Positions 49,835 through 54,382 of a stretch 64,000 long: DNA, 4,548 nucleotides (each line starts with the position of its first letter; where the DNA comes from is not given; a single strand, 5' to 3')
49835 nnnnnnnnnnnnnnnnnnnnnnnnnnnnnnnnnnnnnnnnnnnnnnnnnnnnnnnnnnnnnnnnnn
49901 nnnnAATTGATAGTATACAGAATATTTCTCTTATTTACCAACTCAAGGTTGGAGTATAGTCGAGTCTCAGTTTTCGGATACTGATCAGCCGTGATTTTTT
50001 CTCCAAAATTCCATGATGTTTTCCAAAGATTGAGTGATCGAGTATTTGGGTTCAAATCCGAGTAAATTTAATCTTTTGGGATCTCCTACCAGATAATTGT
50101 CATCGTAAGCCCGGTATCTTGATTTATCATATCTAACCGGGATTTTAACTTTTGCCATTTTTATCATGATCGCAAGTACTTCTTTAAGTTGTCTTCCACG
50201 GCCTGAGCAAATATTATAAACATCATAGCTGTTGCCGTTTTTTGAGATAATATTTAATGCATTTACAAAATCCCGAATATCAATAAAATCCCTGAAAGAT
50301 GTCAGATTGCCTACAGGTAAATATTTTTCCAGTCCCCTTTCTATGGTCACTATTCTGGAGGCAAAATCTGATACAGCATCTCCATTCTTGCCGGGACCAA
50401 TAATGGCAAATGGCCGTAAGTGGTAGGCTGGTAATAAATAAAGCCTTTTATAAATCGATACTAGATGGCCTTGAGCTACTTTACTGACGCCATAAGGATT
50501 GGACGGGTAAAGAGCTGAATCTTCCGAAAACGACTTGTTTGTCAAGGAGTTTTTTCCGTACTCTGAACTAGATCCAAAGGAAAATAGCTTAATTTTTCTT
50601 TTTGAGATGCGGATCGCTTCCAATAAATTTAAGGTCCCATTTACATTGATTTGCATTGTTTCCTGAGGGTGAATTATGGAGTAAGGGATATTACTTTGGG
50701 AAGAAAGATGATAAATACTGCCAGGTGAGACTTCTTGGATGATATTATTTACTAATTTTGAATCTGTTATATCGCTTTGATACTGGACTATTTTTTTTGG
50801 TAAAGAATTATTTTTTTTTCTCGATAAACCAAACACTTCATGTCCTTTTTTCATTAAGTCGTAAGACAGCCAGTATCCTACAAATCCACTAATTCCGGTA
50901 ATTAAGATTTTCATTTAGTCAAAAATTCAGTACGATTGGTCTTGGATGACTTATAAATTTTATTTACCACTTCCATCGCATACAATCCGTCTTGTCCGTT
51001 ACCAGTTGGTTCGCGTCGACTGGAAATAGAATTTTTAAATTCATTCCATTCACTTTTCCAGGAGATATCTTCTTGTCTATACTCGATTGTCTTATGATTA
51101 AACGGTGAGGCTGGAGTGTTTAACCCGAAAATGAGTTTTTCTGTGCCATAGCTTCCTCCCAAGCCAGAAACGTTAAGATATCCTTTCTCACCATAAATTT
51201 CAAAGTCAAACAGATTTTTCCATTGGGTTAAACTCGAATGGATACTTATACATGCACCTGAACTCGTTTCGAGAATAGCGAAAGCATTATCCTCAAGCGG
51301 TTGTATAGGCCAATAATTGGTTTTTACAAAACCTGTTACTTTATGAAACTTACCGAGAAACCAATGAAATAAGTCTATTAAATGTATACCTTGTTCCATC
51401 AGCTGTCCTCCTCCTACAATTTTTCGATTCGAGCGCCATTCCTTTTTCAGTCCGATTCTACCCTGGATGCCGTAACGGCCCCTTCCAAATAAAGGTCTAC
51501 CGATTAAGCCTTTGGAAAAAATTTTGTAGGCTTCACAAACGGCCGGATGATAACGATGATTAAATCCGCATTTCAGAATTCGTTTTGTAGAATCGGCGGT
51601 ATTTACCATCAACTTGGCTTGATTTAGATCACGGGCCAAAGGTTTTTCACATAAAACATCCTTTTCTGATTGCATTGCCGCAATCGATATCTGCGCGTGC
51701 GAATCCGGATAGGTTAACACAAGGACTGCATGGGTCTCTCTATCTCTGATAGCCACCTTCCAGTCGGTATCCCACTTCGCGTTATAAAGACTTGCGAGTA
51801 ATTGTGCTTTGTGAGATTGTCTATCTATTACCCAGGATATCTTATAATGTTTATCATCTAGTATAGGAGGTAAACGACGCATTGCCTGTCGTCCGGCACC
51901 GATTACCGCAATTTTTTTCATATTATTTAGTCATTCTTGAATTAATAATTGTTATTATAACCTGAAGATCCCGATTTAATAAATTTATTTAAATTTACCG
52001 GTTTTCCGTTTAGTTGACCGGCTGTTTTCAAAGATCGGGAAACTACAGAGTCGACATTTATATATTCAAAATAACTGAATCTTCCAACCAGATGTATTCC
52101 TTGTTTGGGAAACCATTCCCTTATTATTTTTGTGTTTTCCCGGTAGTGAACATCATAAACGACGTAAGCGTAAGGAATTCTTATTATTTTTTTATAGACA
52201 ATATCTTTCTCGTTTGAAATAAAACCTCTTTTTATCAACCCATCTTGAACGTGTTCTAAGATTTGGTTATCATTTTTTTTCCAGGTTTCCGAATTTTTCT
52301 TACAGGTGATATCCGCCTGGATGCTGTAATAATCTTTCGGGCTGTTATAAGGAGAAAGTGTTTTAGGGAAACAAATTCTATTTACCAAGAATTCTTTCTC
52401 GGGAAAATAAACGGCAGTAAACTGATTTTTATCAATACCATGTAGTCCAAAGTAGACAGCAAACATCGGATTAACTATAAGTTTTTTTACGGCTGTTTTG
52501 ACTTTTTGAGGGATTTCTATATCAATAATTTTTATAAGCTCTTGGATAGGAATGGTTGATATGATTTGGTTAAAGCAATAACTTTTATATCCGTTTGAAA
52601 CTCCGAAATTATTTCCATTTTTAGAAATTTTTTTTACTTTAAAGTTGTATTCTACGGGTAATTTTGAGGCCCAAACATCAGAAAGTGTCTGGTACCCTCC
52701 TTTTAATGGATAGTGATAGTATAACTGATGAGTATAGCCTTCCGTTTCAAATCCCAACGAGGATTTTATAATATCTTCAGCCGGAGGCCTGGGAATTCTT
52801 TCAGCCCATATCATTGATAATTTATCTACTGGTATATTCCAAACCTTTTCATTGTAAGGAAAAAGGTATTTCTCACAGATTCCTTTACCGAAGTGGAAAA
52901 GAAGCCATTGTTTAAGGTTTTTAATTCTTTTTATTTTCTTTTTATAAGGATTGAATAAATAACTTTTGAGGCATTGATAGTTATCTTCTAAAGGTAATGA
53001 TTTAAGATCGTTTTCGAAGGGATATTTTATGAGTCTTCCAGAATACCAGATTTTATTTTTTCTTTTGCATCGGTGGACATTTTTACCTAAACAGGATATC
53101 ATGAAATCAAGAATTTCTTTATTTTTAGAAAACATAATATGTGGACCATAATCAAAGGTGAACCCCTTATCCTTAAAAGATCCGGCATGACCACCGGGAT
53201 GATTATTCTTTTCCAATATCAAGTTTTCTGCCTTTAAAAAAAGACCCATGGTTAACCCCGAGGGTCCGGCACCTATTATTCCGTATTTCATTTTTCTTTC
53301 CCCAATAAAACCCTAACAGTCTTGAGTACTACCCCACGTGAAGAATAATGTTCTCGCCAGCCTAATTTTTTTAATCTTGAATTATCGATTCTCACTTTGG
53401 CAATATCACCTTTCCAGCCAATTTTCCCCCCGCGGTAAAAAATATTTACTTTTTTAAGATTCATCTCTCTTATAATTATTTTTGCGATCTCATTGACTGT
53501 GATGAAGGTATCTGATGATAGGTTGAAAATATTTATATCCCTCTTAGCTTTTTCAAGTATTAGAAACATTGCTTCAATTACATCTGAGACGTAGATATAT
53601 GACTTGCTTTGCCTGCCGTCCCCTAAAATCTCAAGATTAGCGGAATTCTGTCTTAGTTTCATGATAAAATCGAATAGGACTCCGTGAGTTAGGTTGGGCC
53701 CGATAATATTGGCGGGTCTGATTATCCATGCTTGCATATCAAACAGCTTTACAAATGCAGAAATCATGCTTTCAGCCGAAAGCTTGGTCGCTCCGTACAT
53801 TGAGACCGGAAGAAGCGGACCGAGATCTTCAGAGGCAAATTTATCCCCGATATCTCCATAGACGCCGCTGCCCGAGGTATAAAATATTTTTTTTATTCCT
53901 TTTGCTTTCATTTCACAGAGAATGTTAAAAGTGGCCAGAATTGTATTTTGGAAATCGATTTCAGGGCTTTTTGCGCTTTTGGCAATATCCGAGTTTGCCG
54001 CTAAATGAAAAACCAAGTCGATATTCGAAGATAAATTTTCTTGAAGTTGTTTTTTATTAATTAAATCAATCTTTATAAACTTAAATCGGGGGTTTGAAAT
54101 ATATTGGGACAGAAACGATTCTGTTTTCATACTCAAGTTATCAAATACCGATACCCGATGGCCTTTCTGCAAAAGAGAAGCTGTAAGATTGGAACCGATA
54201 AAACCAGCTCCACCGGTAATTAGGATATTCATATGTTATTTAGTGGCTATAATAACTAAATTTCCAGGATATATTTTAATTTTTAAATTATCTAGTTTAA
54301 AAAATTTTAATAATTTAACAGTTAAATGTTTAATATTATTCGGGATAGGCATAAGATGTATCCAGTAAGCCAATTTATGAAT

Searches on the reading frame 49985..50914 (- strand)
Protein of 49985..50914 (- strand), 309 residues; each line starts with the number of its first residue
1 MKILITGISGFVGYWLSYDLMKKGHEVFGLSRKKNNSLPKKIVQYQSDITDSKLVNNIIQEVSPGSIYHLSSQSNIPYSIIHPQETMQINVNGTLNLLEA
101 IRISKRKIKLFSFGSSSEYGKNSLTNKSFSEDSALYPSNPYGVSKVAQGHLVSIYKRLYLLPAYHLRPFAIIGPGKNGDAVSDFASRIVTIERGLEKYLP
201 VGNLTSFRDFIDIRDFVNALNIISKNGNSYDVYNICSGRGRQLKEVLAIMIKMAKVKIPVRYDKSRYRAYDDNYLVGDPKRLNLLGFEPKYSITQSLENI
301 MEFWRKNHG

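Call 8: search_protein_families(library=pfam, proteins=[window:49985-50914:-])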
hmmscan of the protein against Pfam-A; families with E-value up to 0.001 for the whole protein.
window:49985-50914:- (309 aa): 6 families
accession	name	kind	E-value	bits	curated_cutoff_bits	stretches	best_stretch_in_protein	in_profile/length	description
PF16363.11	GDP_Man_Dehyd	-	4.9e-58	197.6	27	1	4-298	1-330/332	GDP-mannose 4,6 dehydratase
PF01370.27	Epimerase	-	8.4e-49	166.6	20.9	1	3-236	1-240/240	NAD dependent epimerase/dehydratase family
PF04321.23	RmlD_sub_bind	-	1.4e-11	44.5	27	1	1-152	1-136/287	RmlD substrate binding domain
PF01073.25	3Beta_HSD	-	1.1e-07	31.7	22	1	4-144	1-149/280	3-beta hydroxysteroid dehydrogenase/isomerase family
PF02719.21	Polysacc_synt_2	-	2e-07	30.9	20.2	1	32-102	46-116/293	Polysaccharide biosynthesis protein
PF07993.18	NAD_binding_4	-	3e-06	27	20.1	0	67-180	92-216/258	Male sterility protein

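Call 9: search_protein_families(library=ncbifam, proteins=[window:49985-50914:-], max_evalue=0.00001)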
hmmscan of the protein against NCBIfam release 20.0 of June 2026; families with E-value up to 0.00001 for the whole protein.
window:49985-50914:- (309 aa): 24 families
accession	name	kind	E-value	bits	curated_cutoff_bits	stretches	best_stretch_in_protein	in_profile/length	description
TIGR01181.1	dTDP_gluc_dehyt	equivalog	2.1e-37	128.9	365.1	1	2-307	1-314/321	dTDP-glucose 4,6-dehydratase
TIGR01179.1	galE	equivalog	8.4e-31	107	262.3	1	2-299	1-320/332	UDP-glucose 4-epimerase GalE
TIGR04180.1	EDH_00030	hypoth_equivalog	2.6e-30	105.5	475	1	3-292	1-297/297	NAD-dependent 4,6-dehydratase LegB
TIGR01472.1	gmd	equivalog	9.1e-30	104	415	1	3-259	3-273/342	GDP-mannose 4,6-dehydratase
TIGR02622.1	CDP_4_6_dhtase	equivalog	7.5e-25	87.8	278.45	1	2-162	6-175/352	CDP-glucose 4,6-dehydratase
NF041015.1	UDPsulfquin_syn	equivalog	2e-24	86.3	575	1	35-124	61-153/384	UDP-sulfoquinovose synthase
NF007582.0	PRK10217.1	equivalog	1.5e-18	67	698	1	40-252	51-268/355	dTDP-glucose 4,6-dehydratase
NF043036.1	ErythonDh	equivalog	1.7e-18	66.9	325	1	1-201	1-211/321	D-erythronate dehydrogenase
NF007490.0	PRK10084.1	subfamily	7.3e-18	64.7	649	1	1-260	1-283/361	dTDP-glucose 4,6-dehydratase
TIGR02197.1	heptose_epim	equivalog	1.8e-16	60.2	274.6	1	3-263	1-269/316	ADP-glyceromanno-heptose 6-epimerase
NF007956.0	PRK10675.1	subfamily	4.4e-15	55.6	394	1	1-148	1-156/338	UDP-glucose 4-epimerase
NF011728.1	PRK15181.1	equivalog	5e-11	42.2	760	1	44-303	73-336/348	Vi polysaccharide biosynthesis UDP-N-acetylglucosaminuronic acid C-4 epimerase TviC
NF042422.1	oxyalk_red_OleD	equivalog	5.5e-11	42.4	580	1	1-177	1-174/329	2-alkyl-3-oxoalkanoate reductase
NF042423.1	oxyalk_red_Shew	equivalog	7.1e-10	38.5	580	1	2-176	10-179/331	2-alkyl-3-oxoalkanoate reductase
NF047922.1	GDPFucSynFcl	equivalog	2.2e-09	37.2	500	1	2-307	4-304/308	GDP-L-fucose synthase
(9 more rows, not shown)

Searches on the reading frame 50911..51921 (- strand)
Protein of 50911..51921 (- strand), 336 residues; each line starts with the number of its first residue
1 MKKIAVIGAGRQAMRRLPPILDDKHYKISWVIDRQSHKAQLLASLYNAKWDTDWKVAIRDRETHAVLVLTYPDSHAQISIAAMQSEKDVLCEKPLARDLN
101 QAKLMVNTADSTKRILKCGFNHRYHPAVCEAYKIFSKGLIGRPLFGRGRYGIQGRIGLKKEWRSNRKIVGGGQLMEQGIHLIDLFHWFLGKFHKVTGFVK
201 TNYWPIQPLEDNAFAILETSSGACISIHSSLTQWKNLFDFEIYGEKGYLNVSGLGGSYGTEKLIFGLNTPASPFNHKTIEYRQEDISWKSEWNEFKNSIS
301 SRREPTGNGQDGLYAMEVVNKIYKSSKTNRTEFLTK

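Call 8: search_protein_families(library=pfam, proteins=[window:50911-51921:-])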
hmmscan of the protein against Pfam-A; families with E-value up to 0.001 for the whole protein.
window:50911-51921:- (336 aa): 3 families
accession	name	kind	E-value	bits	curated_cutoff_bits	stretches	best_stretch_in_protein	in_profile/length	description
PF22725.1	GFO_IDH_MocA_C3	-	5.3e-23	81.8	27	1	131-249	4-123/124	GFO/IDH/MocA C-terminal domain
PF01408.29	GFO_IDH_MocA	-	1.1e-20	74.9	24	1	3-119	2-119/120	Oxidoreductase family, NAD-binding Rossmann fold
PF02894.22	GFO_IDH_MocA_C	-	1.4e-18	68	22.9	1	160-330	30-214/218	Oxidoreductase family, C-terminal alpha/beta domain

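Call 16: search_protein_families(library=ncbifam, proteins=[window:50911-51921:-], max_evalue=1e-8)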
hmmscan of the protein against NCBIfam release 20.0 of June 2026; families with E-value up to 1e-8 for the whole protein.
window:50911-51921:- (336 aa): 6 families
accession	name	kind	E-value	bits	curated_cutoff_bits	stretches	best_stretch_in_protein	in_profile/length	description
TIGR04380.1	myo_inos_iolG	equivalog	9.9e-33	113.4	355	1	2-330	2-327/330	inositol 2-dehydrogenase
NF052479.1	LevoglcsnDh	equivalog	1.5e-29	102.9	650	1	32-217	42-229/386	levoglucosan dehydrogenase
NF041392.1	XylDh_Gfo6_Halo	equivalog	2.5e-22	79.1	350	1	3-330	18-346/350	D-xylose 1-dehydrogenase Gfo6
NF040723.1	UDP-GlcNAcDh_Arch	equivalog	3.3e-21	76.1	450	1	3-326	2-301/302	UDP-N-acetylglucosamine 3-dehydrogenase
NF052679.1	InsChiInosDhIolG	equivalog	5.5e-17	61.8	540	1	4-251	5-250/343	bifunctional inositol 2-dehydrogenase/D-chiro-inositol 1-dehydrogenase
NF007574.0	PRK10206.1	equivalog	3.3e-10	39.5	352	1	3-141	4-144/345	oxidoreductase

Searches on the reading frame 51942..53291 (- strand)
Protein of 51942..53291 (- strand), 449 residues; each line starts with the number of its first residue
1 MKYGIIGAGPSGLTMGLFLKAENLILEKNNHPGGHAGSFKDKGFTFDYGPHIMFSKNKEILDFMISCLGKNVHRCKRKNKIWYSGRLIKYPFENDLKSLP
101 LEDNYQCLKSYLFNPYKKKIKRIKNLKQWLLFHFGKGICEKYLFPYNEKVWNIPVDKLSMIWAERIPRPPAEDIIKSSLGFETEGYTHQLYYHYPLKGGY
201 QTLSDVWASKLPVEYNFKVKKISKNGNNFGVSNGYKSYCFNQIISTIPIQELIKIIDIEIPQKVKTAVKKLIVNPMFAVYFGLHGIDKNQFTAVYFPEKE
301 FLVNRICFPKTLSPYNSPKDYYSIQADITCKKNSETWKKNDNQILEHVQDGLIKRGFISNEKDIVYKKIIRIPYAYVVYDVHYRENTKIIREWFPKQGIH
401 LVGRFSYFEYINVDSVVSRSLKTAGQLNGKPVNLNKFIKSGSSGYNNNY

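Call 8: search_protein_families(library=pfam, proteins=[window:51942-53291:-])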
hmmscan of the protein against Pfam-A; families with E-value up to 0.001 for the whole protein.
window:51942-53291:- (449 aa): 3 families
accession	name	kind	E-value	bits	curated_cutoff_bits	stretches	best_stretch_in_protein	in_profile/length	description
PF13450.12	NAD_binding_8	-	1.5e-14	54.4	21.9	1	5-64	1-65/68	NAD(P)-binding Rossmann-like domain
PF01593.30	Amino_oxidase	-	5.1e-12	46.3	19.8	1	24-283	18-291/443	Flavin containing amine oxidoreductase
PF13738.12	Pyr_redox_3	-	0.00068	19.4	30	0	5-31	2-32/305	Pyridine nucleotide-disulphide oxidoreductase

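Call 16: search_protein_families(library=ncbifam, proteins=[window:51942-53291:-], max_evalue=1e-8)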
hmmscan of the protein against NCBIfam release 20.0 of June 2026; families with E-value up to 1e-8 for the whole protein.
window:51942-53291:- (449 aa): 10 families
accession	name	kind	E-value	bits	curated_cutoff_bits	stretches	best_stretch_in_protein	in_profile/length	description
NF005548.0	PRK07208.1-4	equivalog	1.2e-58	198.9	389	1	5-424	8-447/488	hypothetical protein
NF005547.0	PRK07208.1-3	equivalog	9.8e-47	159.7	380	1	4-433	8-447/465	hypothetical protein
NF005545.0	PRK07208.1-1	equivalog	7.1e-40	136.8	451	1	5-424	12-458/504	hypothetical protein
NF005546.0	PRK07208.1-2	equivalog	1.6e-26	93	418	1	240-422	303-497/527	hypothetical protein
NF005560.0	PRK07233.1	equivalog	9.6e-16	57.6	252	1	1-271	1-274/435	hypothetical protein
TIGR00031.1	UDP-GALP_mutase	equivalog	2.1e-14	53.3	303.75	1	2-167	3-176/378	UDP-galactopyranose mutase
TIGR02734.1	crtI_fam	subfamily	2.8e-09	36.2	238.1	1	5-54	3-55/504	phytoene desaturase family protein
NF005549.0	PRK07208.1-5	equivalog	5.6e-09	35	587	0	297-428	379-512/534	hypothetical protein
TIGR03467.1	HpnE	equivalog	7.9e-09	35.3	283.05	0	5-70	3-73/430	hydroxysqualene dehydroxylase HpnE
TIGR00562.1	proto_IX_ox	equivalog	9.3e-09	34.4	97.85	0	4-91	6-102/470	protoporphyrinogen oxidase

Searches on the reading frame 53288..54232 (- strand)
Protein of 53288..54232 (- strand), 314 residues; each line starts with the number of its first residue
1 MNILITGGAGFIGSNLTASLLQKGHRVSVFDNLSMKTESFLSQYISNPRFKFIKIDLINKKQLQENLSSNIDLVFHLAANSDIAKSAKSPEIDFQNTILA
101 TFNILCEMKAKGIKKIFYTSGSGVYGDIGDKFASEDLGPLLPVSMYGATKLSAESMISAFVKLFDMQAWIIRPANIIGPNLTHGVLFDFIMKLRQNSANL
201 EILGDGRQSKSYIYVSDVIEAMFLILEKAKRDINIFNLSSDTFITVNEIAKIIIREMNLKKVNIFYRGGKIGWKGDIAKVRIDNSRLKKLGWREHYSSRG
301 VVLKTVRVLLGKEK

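Call 8: search_protein_families(library=pfam, proteins=[window:53288-54232:-])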
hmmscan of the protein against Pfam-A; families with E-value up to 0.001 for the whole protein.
window:53288-54232:- (314 aa): 10 families
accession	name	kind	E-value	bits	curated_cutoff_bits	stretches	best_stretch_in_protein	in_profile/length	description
PF01370.27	Epimerase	-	1e-51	176.1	20.9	1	3-235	1-239/240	NAD dependent epimerase/dehydratase family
PF16363.11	GDP_Man_Dehyd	-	8.1e-45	154.1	27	1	4-299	1-326/332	GDP-mannose 4,6 dehydratase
PF01073.25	3Beta_HSD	-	2e-22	79.9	22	1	4-240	1-243/280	3-beta hydroxysteroid dehydrogenase/isomerase family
PF04321.23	RmlD_sub_bind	-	1.6e-16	60.7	27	1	1-261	1-235/287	RmlD substrate binding domain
PF02719.21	Polysacc_synt_2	-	1.7e-11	44.3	20.2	1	3-260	1-250/293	Polysaccharide biosynthesis protein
PF07993.18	NAD_binding_4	-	3.5e-09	36.6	20.1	1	62-182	80-213/258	Male sterility protein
PF13460.12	NAD_binding_10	-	3.8e-09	37.1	27.2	1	7-175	1-145/184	NAD(P)H-binding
PF00106.31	adh_short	-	7.2e-05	22.8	26.6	1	3-83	3-87/195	short chain dehydrogenase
PF05368.20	NmrA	-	0.00012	22.2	27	1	2-120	4-106/298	NmrA-like family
PF03435.24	Sacchrp_dh_NADP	-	0.00032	21.5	25.1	1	4-82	2-80/129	Saccharopine dehydrogenase NADP binding domain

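Call 16: search_protein_families(library=ncbifam, proteins=[window:53288-54232:-], max_evalue=1e-8)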
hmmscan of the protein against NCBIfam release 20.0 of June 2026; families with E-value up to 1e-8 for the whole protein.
window:53288-54232:- (314 aa): 25 families
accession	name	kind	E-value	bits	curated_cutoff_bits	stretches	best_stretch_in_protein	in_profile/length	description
TIGR01181.1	dTDP_gluc_dehyt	equivalog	1.8e-46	158.7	365.1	1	2-309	1-311/321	dTDP-glucose 4,6-dehydratase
TIGR01179.1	galE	equivalog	7.8e-39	133.4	262.3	1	2-299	1-314/332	UDP-glucose 4-epimerase GalE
TIGR04180.1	EDH_00030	hypoth_equivalog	1.2e-35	123.1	475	1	3-295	1-295/297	NAD-dependent 4,6-dehydratase LegB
TIGR02197.1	heptose_epim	equivalog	7.5e-25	87.7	274.6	1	3-264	1-266/316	ADP-glyceromanno-heptose 6-epimerase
NF007956.0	PRK10675.1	subfamily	3.5e-22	79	394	1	1-161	1-164/338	UDP-glucose 4-epimerase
NF007582.0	PRK10217.1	equivalog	1.1e-21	77.4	698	1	2-237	3-253/355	dTDP-glucose 4,6-dehydratase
NF007490.0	PRK10084.1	subfamily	1.1e-18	67.3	649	1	1-310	1-335/361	dTDP-glucose 4,6-dehydratase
NF043036.1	ErythonDh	equivalog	3.6e-18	65.8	325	1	1-161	1-164/321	D-erythronate dehydrogenase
NF011728.1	PRK15181.1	equivalog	5e-18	65.2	760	1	3-261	18-286/348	Vi polysaccharide biosynthesis UDP-N-acetylglucosaminuronic acid C-4 epimerase TviC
NF005998.1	PRK08125.1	equivalog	4.9e-17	61.5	777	1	2-261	317-589/649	bifunctional UDP-4-amino-4-deoxy-L-arabinose formyltransferase/UDP-glucuronic acid oxidase ArnA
TIGR03466.1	HpnA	hypoth_equivalog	8.7e-17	61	367.65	1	2-180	2-174/327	hopanoid-associated sugar epimerase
NF008872.0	PRK11908.1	equivalog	1.5e-16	60.4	294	1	2-256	3-270/349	bifunctional UDP-4-keto-pentose/UDP-xylose synthase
NF042422.1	oxyalk_red_OleD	equivalog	8.2e-16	58.3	580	1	1-228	1-217/329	2-alkyl-3-oxoalkanoate reductase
NF042423.1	oxyalk_red_Shew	equivalog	1.1e-15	57.6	580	1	2-263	10-263/331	2-alkyl-3-oxoalkanoate reductase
TIGR01214.1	rmlD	equivalog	3.1e-14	52.8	224.05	1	3-261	2-230/285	dTDP-4-dehydrorhamnose reductase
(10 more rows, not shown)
